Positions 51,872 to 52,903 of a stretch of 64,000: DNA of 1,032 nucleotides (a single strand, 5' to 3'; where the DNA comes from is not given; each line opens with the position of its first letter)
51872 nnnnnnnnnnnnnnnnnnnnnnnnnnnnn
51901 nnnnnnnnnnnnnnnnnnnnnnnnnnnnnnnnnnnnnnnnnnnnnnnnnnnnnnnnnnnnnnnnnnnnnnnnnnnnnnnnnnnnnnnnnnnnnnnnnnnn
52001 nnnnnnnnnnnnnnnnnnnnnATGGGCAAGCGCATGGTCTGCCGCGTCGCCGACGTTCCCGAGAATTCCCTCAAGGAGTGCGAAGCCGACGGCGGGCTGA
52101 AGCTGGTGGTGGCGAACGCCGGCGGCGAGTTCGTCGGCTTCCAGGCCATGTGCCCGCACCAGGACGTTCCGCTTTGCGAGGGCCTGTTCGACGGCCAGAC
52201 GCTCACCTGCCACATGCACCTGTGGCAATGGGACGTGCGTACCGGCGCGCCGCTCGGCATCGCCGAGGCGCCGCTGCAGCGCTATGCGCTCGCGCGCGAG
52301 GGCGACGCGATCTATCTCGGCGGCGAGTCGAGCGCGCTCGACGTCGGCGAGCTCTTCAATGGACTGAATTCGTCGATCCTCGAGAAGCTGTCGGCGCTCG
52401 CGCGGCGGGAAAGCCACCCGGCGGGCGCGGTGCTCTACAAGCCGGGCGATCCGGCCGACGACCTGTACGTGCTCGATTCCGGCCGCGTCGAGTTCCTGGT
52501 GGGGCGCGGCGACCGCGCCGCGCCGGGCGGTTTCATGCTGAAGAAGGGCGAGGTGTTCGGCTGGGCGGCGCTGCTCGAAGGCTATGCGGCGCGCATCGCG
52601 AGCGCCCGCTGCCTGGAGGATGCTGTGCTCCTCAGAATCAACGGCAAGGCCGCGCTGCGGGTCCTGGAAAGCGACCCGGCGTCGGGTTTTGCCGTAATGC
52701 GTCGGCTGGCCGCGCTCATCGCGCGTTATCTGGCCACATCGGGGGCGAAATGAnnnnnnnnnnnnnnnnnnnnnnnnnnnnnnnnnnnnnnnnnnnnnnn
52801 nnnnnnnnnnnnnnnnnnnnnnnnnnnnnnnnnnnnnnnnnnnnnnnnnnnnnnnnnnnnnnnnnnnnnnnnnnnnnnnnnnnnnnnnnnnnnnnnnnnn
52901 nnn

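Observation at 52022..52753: Rieske-type ferredoxin covalently fused to a ligand-binding-like domain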

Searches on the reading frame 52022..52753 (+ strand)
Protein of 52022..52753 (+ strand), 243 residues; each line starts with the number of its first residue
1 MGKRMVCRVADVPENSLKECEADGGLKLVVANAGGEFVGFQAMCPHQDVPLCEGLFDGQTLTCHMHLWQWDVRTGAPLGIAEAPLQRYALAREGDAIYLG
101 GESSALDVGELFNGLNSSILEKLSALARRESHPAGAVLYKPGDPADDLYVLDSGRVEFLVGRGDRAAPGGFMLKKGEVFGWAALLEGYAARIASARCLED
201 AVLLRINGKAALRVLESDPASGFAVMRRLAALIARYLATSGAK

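Call 3: search_protein_families(library=pfam, proteins=[window:52022-52753:+], max_evalue=0.01)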
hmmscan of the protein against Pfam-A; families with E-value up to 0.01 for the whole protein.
window:52022-52753:+ (243 aa): 2 families
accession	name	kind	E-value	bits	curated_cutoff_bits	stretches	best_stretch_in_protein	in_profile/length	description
PF00027.35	cNMP_binding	-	1.8e-14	53.9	27.5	1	130-218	2-89/89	Cyclic nucleotide-binding domain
PF00355.32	Rieske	-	7.2e-14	51.9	20.3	1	5-80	4-78/88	Rieske [2Fe-2S] domain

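Call 4: search_protein_families(library=ncbifam, proteins=[window:52022-52753:+], max_evalue=0.01)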
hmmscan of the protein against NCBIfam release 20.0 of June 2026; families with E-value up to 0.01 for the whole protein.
window:52022-52753:+ (243 aa): 13 families
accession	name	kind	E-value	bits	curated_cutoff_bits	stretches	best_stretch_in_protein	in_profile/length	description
NF007422.0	PRK09965.1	equivalog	3.4e-13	49.5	113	1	4-99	4-98/106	bifunctional 3-phenylpropionate/cinnamic acid dioxygenase ferredoxin subunit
NF006901.0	PRK09392.1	equivalog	4.1e-09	36.1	211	1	110-231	13-132/236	transcriptional activator FtrB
NF042948.2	3PPDioc_HcaC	equivalog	1.5e-08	34.8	150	1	1-99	1-100/105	3-phenylpropionate/cinnamic acid dioxygenase ferredoxin subunit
NF041683.1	ant_diox_AndAb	equivalog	1.3e-06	28.6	150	1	6-78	5-76/100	anthranilate 1,2-dioxygenase ferredoxin subunit AndAb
NF050815.1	TransActFtrBCaul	equivalog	2.1e-06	27.2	300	1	111-231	16-134/251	transcriptional activator FtrB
TIGR03896.1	cyc_nuc_ocin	subfamily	5.2e-06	26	161.05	1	111-234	145-267/317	bacteriocin-type transport-associated protein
NF041163.2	encap_f2b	equivalog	6.1e-05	22.3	400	1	113-220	80-188/450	family 2B encapsulin nanocompartment shell protein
NF052579.1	BetMthstMoxSdmAMthl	equivalog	0.00018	20.6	600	1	32-72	47-87/351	4beta-methylsterol monooxygenase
TIGR02378.1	nirD_assim_sml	equivalog_domain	0.00026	21.1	74.65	1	4-99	3-103/105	nitrite reductase small subunit NirD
NF058543.1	ActPatMycb56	equivalog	0.0014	17.6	460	1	110-200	2-90/317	acetyltransferase Pat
TIGR02377.1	MocE_fam_FeS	subfamily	0.0015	18.5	136.15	1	7-79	6-78/101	MocE family 2Fe-2S type ferredoxin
NF041174.1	SDX_Thmprot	equivalog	0.0033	17.6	170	1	28-78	27-77/109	sulredoxin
NF008732.0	PRK11753.1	equivalog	0.0046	16.4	266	1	118-230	14-126/214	cAMP-activated global transcriptional regulator CRP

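Call 5: find_homologous_proteins(query=window:52022-52750:+, max_evalue=0.00001)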
Query window:52022-52750:+ (243 aa): 1379 proteins with E <= 0.00001 among 5685 candidates; the best 120 are listed.
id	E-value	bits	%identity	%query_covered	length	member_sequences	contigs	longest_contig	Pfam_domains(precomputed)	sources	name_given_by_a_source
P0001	1.0e-146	505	92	100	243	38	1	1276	PF00027.36,PF00355.33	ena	-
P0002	4.8e-144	497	90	100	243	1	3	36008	PF00027.36,PF00355.33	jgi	-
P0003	1.7e-140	485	88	100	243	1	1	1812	PF00027.36,PF00355.33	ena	-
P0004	2.3e-140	485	87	100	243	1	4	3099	PF00027.36,PF00355.33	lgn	-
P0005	2.9e-140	484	87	100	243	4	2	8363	PF00027.36,PF00355.33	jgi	jgi:toluene monooxygenase system ferredoxin subunit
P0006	1.4e-139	482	88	100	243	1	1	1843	PF00027.36,PF00355.33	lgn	-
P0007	3.0e-139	481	87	100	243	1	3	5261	PF00027.36,PF00355.33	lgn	-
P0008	3.3e-139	481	87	100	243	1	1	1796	PF00027.36,PF00355.33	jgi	-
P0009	4.2e-139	480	86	100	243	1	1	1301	PF00027.36,PF00355.33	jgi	jgi:toluene monooxygenase system ferredoxin subunit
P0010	4.7e-139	480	86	100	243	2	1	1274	PF00027.36,PF00355.33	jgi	-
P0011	4.8e-139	480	87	100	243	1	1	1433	PF00027.36,PF00355.33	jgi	-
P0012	5.1e-139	480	88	100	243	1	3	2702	PF00027.36,PF00355.33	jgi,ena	-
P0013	7.5e-139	480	86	100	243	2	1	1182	PF00027.36,PF00355.33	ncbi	-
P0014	8.3e-139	479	85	100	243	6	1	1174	PF00027.36,PF00355.33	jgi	jgi:toluene monooxygenase system ferredoxin subunit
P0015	1.2e-138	479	86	100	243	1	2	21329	PF00027.36,PF00355.33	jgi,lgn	jgi:toluene monooxygenase system ferredoxin subunit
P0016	2.5e-138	478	86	100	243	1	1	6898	PF00027.36,PF00355.33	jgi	jgi:toluene monooxygenase system ferredoxin subunit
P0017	4.5e-138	477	86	100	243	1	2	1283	PF00027.36,PF00355.33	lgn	-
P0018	4.8e-138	477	86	100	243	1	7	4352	PF00027.36,PF00355.33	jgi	jgi:toluene monooxygenase system ferredoxin subunit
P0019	5.9e-138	477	85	100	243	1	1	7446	PF00027.36,PF00355.33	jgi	jgi:toluene monooxygenase system ferredoxin subunit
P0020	6.8e-138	476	87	100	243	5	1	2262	PF00027.36,PF00355.33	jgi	jgi:toluene monooxygenase system ferredoxin subunit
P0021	7.1e-138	476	86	100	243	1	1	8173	PF00027.36,PF00355.33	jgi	jgi:toluene monooxygenase system ferredoxin subunit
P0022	1.1e-137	476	86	100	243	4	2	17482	PF00027.36,PF00355.33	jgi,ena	jgi:toluene monooxygenase system ferredoxin subunit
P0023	1.2e-137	476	86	100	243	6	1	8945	PF00027.36,PF00355.33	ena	-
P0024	1.5e-137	475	86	100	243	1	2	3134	PF00027.36,PF00355.33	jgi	jgi:toluene monooxygenase system ferredoxin subunit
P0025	1.7e-137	475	85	100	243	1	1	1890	PF00027.36,PF00355.33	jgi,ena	jgi:toluene monooxygenase system ferredoxin subunit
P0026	1.9e-137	475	85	100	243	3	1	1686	PF00027.36,PF00355.33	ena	-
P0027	2.2e-137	475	86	100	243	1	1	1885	PF00027.36,PF00355.33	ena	-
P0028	3.4e-137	474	85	100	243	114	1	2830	PF00027.36,PF00355.33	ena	-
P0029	5.4e-137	473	85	100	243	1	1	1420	PF00027.36,PF00355.33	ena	-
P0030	7.8e-137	473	87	100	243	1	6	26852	PF00027.36,PF00355.33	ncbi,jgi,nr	ncbi:MAG TPA: Rieske 2Fe-2S domain-containing protein [Burkholderiales bacterium]|jgi:toluene monoox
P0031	9.3e-137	473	84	100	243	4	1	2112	PF00027.36,PF00355.33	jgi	jgi:toluene monooxygenase system ferredoxin subunit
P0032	1.0e-136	473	85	100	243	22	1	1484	PF00027.36,PF00355.33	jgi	jgi:toluene monooxygenase system ferredoxin subunit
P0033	1.0e-136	473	86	100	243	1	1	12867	PF00027.36,PF00355.33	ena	-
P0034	1.1e-136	472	85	100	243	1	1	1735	PF00027.36,PF00355.33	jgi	jgi:toluene monooxygenase system ferredoxin subunit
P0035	1.3e-136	472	85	100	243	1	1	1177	PF00027.36,PF00355.33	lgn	-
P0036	1.5e-136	472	85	100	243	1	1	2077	PF00027.36,PF00355.33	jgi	jgi:toluene monooxygenase system ferredoxin subunit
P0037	1.8e-136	472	85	100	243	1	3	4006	PF00027.36,PF00355.33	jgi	jgi:toluene monooxygenase system ferredoxin subunit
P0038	2.7e-136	471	85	100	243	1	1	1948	PF00027.36,PF00355.33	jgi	jgi:toluene monooxygenase system ferredoxin subunit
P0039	3.2e-136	471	85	100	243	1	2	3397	PF00027.36,PF00355.33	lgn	-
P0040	3.9e-136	471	84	100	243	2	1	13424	PF00027.36,PF00355.33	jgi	jgi:toluene monooxygenase system ferredoxin subunit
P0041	4.0e-136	471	83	100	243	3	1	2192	PF00027.36,PF00355.33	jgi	jgi:toluene monooxygenase system ferredoxin subunit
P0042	4.9e-136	470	85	100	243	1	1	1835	PF00027.36,PF00355.33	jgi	jgi:toluene monooxygenase system ferredoxin subunit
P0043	5.0e-136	470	85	100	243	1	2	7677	PF00027.36,PF00355.33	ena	-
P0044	5.2e-136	470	85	100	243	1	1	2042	PF00027.36,PF00355.33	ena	-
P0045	5.5e-136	470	85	100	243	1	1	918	PF00027.36,PF00355.33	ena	-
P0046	6.6e-136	470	85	100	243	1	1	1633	PF00027.36,PF00355.33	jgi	jgi:toluene monooxygenase system ferredoxin subunit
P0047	7.3e-136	470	84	100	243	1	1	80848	PF00027.36,PF00355.33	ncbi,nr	ncbi:MAG TPA: cyclic nucleotide-binding domain-containing protein [Burkholderiales bacterium]|nr:cyc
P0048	1.0e-135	469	83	100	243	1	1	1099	PF00027.36,PF00355.33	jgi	jgi:toluene monooxygenase system ferredoxin subunit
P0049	1.2e-135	469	86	100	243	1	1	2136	PF00027.36,PF00355.33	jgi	jgi:toluene monooxygenase system ferredoxin subunit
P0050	1.4e-135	469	84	100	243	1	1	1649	PF00027.36,PF00355.33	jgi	-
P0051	1.7e-135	469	86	100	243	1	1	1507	PF00027.36,PF00355.33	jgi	jgi:toluene monooxygenase system ferredoxin subunit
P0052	1.8e-135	468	84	100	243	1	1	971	PF00027.36,PF00355.33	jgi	-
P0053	2.6e-135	468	84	100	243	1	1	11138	PF00027.36,PF00355.33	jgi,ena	-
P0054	2.8e-135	468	84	100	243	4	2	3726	PF00027.36,PF00355.33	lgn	-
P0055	3.2e-135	468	85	100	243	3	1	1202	PF00027.36,PF00355.33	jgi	jgi:toluene monooxygenase system ferredoxin subunit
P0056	4.7e-135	467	84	100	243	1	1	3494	PF00027.36,PF00355.33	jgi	jgi:toluene monooxygenase system ferredoxin subunit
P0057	5.2e-135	467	84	100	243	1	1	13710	PF00027.36,PF00355.33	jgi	-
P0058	5.3e-135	467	84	100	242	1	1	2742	PF00027.36,PF00355.33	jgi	jgi:toluene monooxygenase system ferredoxin subunit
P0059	5.4e-135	467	84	100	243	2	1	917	PF00027.36,PF00355.33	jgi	jgi:toluene monooxygenase system ferredoxin subunit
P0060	6.6e-135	467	84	100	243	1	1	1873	PF00027.36,PF00355.33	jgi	jgi:toluene monooxygenase system ferredoxin subunit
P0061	7.5e-135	466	84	100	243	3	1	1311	PF00027.36,PF00355.33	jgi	jgi:toluene monooxygenase system ferredoxin subunit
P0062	9.0e-135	466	83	100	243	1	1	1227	PF00027.36,PF00355.33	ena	-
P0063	1.2e-134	466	82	100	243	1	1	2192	PF00027.36,PF00355.33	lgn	-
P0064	1.6e-134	465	83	100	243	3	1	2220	PF00027.36,PF00355.33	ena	-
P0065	2.3e-134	465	83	100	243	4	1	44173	PF00027.36,PF00355.33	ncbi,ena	-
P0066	2.4e-134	465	84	100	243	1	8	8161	PF00027.36,PF00355.33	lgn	-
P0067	3.2e-134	464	83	100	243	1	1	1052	PF00027.36,PF00355.33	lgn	-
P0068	3.2e-134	464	84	100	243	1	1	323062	PF00027.36,PF00355.33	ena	-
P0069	3.5e-134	464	84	100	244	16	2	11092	PF00027.36,PF00355.33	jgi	jgi:toluene monooxygenase system ferredoxin subunit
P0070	4.1e-134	464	84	100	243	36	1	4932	PF00027.36,PF00355.33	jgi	jgi:toluene monooxygenase system ferredoxin subunit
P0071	4.2e-134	464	83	100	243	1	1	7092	PF00027.36,PF00355.33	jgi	jgi:toluene monooxygenase system ferredoxin subunit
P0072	4.4e-134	464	84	100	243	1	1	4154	PF00027.36,PF00355.33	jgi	jgi:toluene monooxygenase system ferredoxin subunit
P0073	4.7e-134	464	85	98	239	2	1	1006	PF00027.36,PF00355.33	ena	-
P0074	6.0e-134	463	84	100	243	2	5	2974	PF00027.36,PF00355.33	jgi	jgi:toluene monooxygenase system ferredoxin subunit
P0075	6.4e-134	463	84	100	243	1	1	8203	PF00027.36,PF00355.33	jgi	jgi:toluene monooxygenase system ferredoxin subunit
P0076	8.2e-134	463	82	100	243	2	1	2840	PF00027.36,PF00355.33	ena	-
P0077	9.3e-134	463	83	100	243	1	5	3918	PF00027.36,PF00355.33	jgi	jgi:toluene monooxygenase system ferredoxin subunit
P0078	1.8e-133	462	82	100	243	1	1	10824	PF00027.36,PF00355.33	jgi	jgi:toluene monooxygenase system ferredoxin subunit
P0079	1.9e-133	462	83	100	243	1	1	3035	PF00027.36,PF00355.33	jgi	jgi:toluene monooxygenase system ferredoxin subunit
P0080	2.0e-133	462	82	100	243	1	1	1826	PF00027.36,PF00355.33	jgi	jgi:toluene monooxygenase system ferredoxin subunit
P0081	2.3e-133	462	83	100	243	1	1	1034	PF00027.36,PF00355.33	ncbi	-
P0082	2.5e-133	461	84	100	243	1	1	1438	PF00027.36,PF00355.33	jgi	-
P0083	3.0e-133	461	83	100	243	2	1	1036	PF00027.36,PF00355.33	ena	-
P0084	3.3e-133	461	82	100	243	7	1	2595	PF00027.36,PF00355.33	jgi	jgi:toluene monooxygenase system ferredoxin subunit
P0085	3.6e-133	461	84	100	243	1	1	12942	PF00027.36,PF00355.33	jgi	jgi:toluene monooxygenase system ferredoxin subunit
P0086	3.7e-133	461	84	100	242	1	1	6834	PF00027.36,PF00355.33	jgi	-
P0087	7.0e-133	460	82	100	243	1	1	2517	PF00027.36,PF00355.33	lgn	-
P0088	7.2e-133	460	85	100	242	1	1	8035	PF00027.36,PF00355.33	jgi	jgi:toluene monooxygenase system ferredoxin subunit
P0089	1.1e-132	459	82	100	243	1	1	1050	PF00027.36,PF00355.33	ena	-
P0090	1.1e-132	459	83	100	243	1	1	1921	PF00027.36,PF00355.33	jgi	jgi:toluene monooxygenase system ferredoxin subunit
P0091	1.3e-132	459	84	100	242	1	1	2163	PF00027.36,PF00355.33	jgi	jgi:toluene monooxygenase system ferredoxin subunit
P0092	1.4e-132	459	83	100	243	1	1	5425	PF00027.36,PF00355.33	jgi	jgi:toluene monooxygenase system ferredoxin subunit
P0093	1.4e-132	459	83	100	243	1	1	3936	PF00027.36,PF00355.33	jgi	jgi:toluene monooxygenase system ferredoxin subunit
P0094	1.7e-132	459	84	100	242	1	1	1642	PF00027.36,PF00355.33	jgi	jgi:toluene monooxygenase system ferredoxin subunit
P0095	2.1e-132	458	82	100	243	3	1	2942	PF00027.36,PF00355.33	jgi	jgi:toluene monooxygenase system ferredoxin subunit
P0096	2.2e-132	458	84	100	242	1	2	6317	PF00027.36,PF00355.33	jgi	jgi:toluene monooxygenase system ferredoxin subunit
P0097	3.9e-132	458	82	100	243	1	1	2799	PF00027.36,PF00355.33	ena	-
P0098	4.7e-132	457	81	100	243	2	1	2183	PF00027.36,PF00355.33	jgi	jgi:toluene monooxygenase system ferredoxin subunit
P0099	5.1e-132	457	82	100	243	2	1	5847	PF00027.36,PF00355.33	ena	-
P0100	5.7e-132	457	83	100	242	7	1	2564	PF00027.36,PF00355.33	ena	-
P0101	5.7e-132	457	82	100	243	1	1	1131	PF00027.36,PF00355.33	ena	-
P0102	5.9e-132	457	82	100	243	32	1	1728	PF00027.36,PF00355.33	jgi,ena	jgi:toluene monooxygenase system ferredoxin subunit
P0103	6.0e-132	457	82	100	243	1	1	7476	PF00027.36,PF00355.33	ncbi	-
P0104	6.7e-132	457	84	100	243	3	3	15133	PF00027.36,PF00355.33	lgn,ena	-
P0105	7.8e-132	457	82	100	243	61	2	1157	PF00027.36,PF00355.33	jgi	-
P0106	1.0e-131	456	82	100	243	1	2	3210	PF00027.36,PF00355.33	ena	-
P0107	2.2e-131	455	81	100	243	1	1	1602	PF00027.36,PF00355.33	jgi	jgi:toluene monooxygenase system ferredoxin subunit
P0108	2.8e-131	455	82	100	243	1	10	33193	PF00027.36,PF00355.33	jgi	jgi:toluene monooxygenase system ferredoxin subunit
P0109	3.3e-131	454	81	100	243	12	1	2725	PF00027.36,PF00355.33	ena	-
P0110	3.4e-131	454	82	100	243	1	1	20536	PF00027.36,PF00355.33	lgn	-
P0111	3.6e-131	454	81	100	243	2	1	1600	PF00027.36,PF00355.33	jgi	jgi:toluene monooxygenase system ferredoxin subunit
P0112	4.5e-131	454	84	100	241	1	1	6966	PF00027.36,PF00355.33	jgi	jgi:toluene monooxygenase system ferredoxin subunit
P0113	6.0e-131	454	81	100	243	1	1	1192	PF00027.36,PF00355.33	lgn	-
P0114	6.0e-131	454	80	100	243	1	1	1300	PF00027.36,PF00355.33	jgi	jgi:toluene monooxygenase system ferredoxin subunit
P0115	7.3e-131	453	84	100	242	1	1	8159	PF00027.36,PF00355.33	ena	-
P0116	7.3e-131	453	83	100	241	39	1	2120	PF00027.36,PF00355.33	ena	-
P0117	8.1e-131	453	81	100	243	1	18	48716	PF00027.36,PF00355.33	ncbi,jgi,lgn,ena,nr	ncbi:MAG: cyclic nucleotide-binding domain-containing protein [Betaproteobacteria bacterium]|nr:MAG:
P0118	9.8e-131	453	81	100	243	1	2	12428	PF00027.36,PF00355.33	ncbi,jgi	jgi:toluene monooxygenase system ferredoxin subunit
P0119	1.0e-130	453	81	100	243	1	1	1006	PF00027.36,PF00355.33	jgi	jgi:toluene monooxygenase system ferredoxin subunit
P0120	1.1e-130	453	82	100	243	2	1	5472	PF00027.36,PF00355.33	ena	-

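Call 8: find_related_loci(query=window:52022-52750:+, collection=genome_contigs, flank=10000)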
Query window:52022-52750:+ (243 aa) in genome_contigs; peptide patterns used: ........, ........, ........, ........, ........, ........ (x = any residue, [..] = any of these).
404 stretches matched a pattern; 75 encode a relative of the query (tblastn E <= 1e-3); 74 distinct loci.
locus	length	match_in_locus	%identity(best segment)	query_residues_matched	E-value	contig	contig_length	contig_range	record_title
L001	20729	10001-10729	92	1-243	1e-150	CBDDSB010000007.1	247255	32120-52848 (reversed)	uncultured bacterium isolate s10a_84 genome assembly, contig: k141_1987992, whole genome shotgun sequence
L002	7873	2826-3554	89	1-243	1e-146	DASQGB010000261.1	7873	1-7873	MAG TPA_asm: Burkholderiales bacterium isolate SMAG_U11795 k141_595624, whole genome shotgun sequence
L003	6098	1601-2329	86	1-243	3e-145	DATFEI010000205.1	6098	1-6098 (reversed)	MAG TPA_asm: Burkholderiales bacterium isolate SMAG_U8603 k141_1259442, whole genome shotgun sequence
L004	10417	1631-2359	87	1-243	2e-141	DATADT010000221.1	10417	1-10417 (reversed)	MAG TPA_asm: Burkholderiales bacterium isolate SMAG_U6757 k141_4659816, whole genome shotgun sequence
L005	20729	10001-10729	84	1-243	2e-140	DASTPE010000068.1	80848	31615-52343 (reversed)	MAG TPA_asm: Burkholderiales bacterium isolate SMAG_U2189 k141_1326874, whole genome shotgun sequence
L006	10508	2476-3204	86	1-243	3e-143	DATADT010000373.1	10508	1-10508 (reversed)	MAG TPA_asm: Burkholderiales bacterium isolate SMAG_U6757 k141_847386, whole genome shotgun sequence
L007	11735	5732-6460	82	1-243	2e-135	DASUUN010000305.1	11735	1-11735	MAG TPA_asm: Burkholderiales bacterium isolate SMAG_U1790 k141_1747678, whole genome shotgun sequence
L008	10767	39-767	81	1-243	8e-135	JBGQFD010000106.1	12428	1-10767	MAG: Gammaproteobacteria bacterium isolate OBJ2_061818_090_61 k141_453116_length_12428_cov_11.6873, whole genome shotgun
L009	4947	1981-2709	81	1-243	3e-136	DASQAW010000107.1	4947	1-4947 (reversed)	MAG TPA_asm: Burkholderiales bacterium isolate SMAG_U11655 k141_595017, whole genome shotgun sequence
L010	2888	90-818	81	1-243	9e-141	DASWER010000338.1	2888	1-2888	MAG TPA_asm: Burkholderiales bacterium isolate SMAG_U2767 k141_1467080, whole genome shotgun sequence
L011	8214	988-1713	83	1-243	4e-134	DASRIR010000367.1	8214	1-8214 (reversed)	MAG TPA_asm: Burkholderiales bacterium isolate SMAG_U10115 k141_3604356, whole genome shotgun sequence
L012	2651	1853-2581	80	1-243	1e-139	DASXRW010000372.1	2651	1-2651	MAG TPA_asm: Burkholderiales bacterium isolate SMAG_U4650 k141_1449380, whole genome shotgun sequence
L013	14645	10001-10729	80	1-243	5e-133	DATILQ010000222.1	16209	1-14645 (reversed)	MAG TPA_asm: Burkholderiales bacterium isolate SMAG_U15748 k141_4033444, whole genome shotgun sequence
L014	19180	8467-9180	81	1-238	2e-132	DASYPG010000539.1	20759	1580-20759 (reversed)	MAG TPA_asm: Burkholderiales bacterium isolate SMAG_U4450 k141_544910, whole genome shotgun sequence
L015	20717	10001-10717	79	1-239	2e-131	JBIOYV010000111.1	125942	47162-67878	MAG: Burkholderiales bacterium isolate MAG021 k127_4385761, whole genome shotgun sequence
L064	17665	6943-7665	51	1-242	4e-85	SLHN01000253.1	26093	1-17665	MAG: Thioalkalivibrio sp. isolate CSSed165cm_158 CSSed16-5cm-3540, whole genome shotgun sequence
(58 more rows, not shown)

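Call 11: search_protein_representatives(protein=window:52022-52750:+)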
Query: 243 residues. Proteins with E-value up to 0.001 (for the whole library): 8037; up to 1e-10: 418; up to 1e-30: 21. The best 150 are listed.
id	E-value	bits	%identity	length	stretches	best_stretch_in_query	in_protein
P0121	5.7e-123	425.9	78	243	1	1-243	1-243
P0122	1.7e-86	306.5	73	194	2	26-145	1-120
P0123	3.3e-83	295.7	80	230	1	1-168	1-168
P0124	4.6e-72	259.2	80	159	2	108-232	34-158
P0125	1.5e-58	215.0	72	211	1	1-136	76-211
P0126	8.8e-57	209.1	73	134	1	110-243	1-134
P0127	1.2e-55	205.5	52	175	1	1-176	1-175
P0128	3.7e-53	197.3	52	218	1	29-243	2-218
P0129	1.3e-47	179.1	69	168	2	31-104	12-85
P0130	7.3e-42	160.3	53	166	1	78-238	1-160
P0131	3.3e-41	158.2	89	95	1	30-105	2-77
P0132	6.2e-41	157.3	78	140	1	1-87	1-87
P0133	2.5e-40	155.3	48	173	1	73-243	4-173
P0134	1.6e-37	146.1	56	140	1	19-129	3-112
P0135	2.7e-34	135.5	76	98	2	1-65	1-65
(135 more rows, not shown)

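Call 14: search_solved_structures(query=window:52022-52750:+, max_evalue=0.001, show_alignments=3)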
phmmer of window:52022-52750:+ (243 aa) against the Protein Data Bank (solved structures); distinct sequences matched with E-value up to 0.001: 26.
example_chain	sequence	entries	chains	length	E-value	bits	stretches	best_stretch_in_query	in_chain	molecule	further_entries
1vm9_A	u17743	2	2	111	2.4e-14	57.1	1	5-100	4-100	Toluene-4-monooxygenase system protein C | Toluene-4-monooxygenase system ferredoxin subunit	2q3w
1sjg_A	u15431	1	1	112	1.3e-13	54.7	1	4-100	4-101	Toluene-4-monooxygenase system protein C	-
4p1c_H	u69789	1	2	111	2.1e-13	54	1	11-100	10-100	Toluene-4-monooxygenase system ferredoxin subunit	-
4p1b_H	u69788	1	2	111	2.7e-13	53.6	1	15-100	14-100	Toluene-4-monooxygenase system ferredoxin subunit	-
4emj_B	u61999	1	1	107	8.7e-10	42.1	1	6-101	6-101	Toluene 1,2-dioxygenase system ferredoxin subunit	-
3dqy_A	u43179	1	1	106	9.5e-10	42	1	6-101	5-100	Toluene 1,2-dioxygenase system ferredoxin subunit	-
3mdp_A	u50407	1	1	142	3.4e-09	40.2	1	107-234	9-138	Cyclic nucleotide-binding domain (CNMP-BD) protein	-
2e4p_A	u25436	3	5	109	1.7e-07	34.7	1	6-99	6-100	Biphenyl dioxygenase ferredoxin subunit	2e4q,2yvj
1vck_A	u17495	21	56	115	3.6e-07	33.6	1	6-103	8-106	ferredoxin component of carbazole | Ferredoxin CarAc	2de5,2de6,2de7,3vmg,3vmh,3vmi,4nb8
1fqt_A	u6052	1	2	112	4.4e-07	33.3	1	5-76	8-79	RIESKE-TYPE FERREDOXIN OF BIPHENYL DIOXYGENASE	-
6hq3_A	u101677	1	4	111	1.3e-05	28.4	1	136-217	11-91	EAL Enzyme Bd1971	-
6hq2_A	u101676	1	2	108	1.4e-05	28.4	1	136-213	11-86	EAL Enzyme Bd1971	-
3gce_A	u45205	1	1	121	2.1e-05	27.8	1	22-99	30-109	Ferredoxin component of carbazole 1,9a-dioxygenase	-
5kbf_A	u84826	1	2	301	2.8e-05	27.4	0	105-203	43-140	CAMP-dependent protein kinase regulatory subunit, putative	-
4ev0_A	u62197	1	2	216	3.2e-05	27.2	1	110-238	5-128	Transcription regulator, Crp family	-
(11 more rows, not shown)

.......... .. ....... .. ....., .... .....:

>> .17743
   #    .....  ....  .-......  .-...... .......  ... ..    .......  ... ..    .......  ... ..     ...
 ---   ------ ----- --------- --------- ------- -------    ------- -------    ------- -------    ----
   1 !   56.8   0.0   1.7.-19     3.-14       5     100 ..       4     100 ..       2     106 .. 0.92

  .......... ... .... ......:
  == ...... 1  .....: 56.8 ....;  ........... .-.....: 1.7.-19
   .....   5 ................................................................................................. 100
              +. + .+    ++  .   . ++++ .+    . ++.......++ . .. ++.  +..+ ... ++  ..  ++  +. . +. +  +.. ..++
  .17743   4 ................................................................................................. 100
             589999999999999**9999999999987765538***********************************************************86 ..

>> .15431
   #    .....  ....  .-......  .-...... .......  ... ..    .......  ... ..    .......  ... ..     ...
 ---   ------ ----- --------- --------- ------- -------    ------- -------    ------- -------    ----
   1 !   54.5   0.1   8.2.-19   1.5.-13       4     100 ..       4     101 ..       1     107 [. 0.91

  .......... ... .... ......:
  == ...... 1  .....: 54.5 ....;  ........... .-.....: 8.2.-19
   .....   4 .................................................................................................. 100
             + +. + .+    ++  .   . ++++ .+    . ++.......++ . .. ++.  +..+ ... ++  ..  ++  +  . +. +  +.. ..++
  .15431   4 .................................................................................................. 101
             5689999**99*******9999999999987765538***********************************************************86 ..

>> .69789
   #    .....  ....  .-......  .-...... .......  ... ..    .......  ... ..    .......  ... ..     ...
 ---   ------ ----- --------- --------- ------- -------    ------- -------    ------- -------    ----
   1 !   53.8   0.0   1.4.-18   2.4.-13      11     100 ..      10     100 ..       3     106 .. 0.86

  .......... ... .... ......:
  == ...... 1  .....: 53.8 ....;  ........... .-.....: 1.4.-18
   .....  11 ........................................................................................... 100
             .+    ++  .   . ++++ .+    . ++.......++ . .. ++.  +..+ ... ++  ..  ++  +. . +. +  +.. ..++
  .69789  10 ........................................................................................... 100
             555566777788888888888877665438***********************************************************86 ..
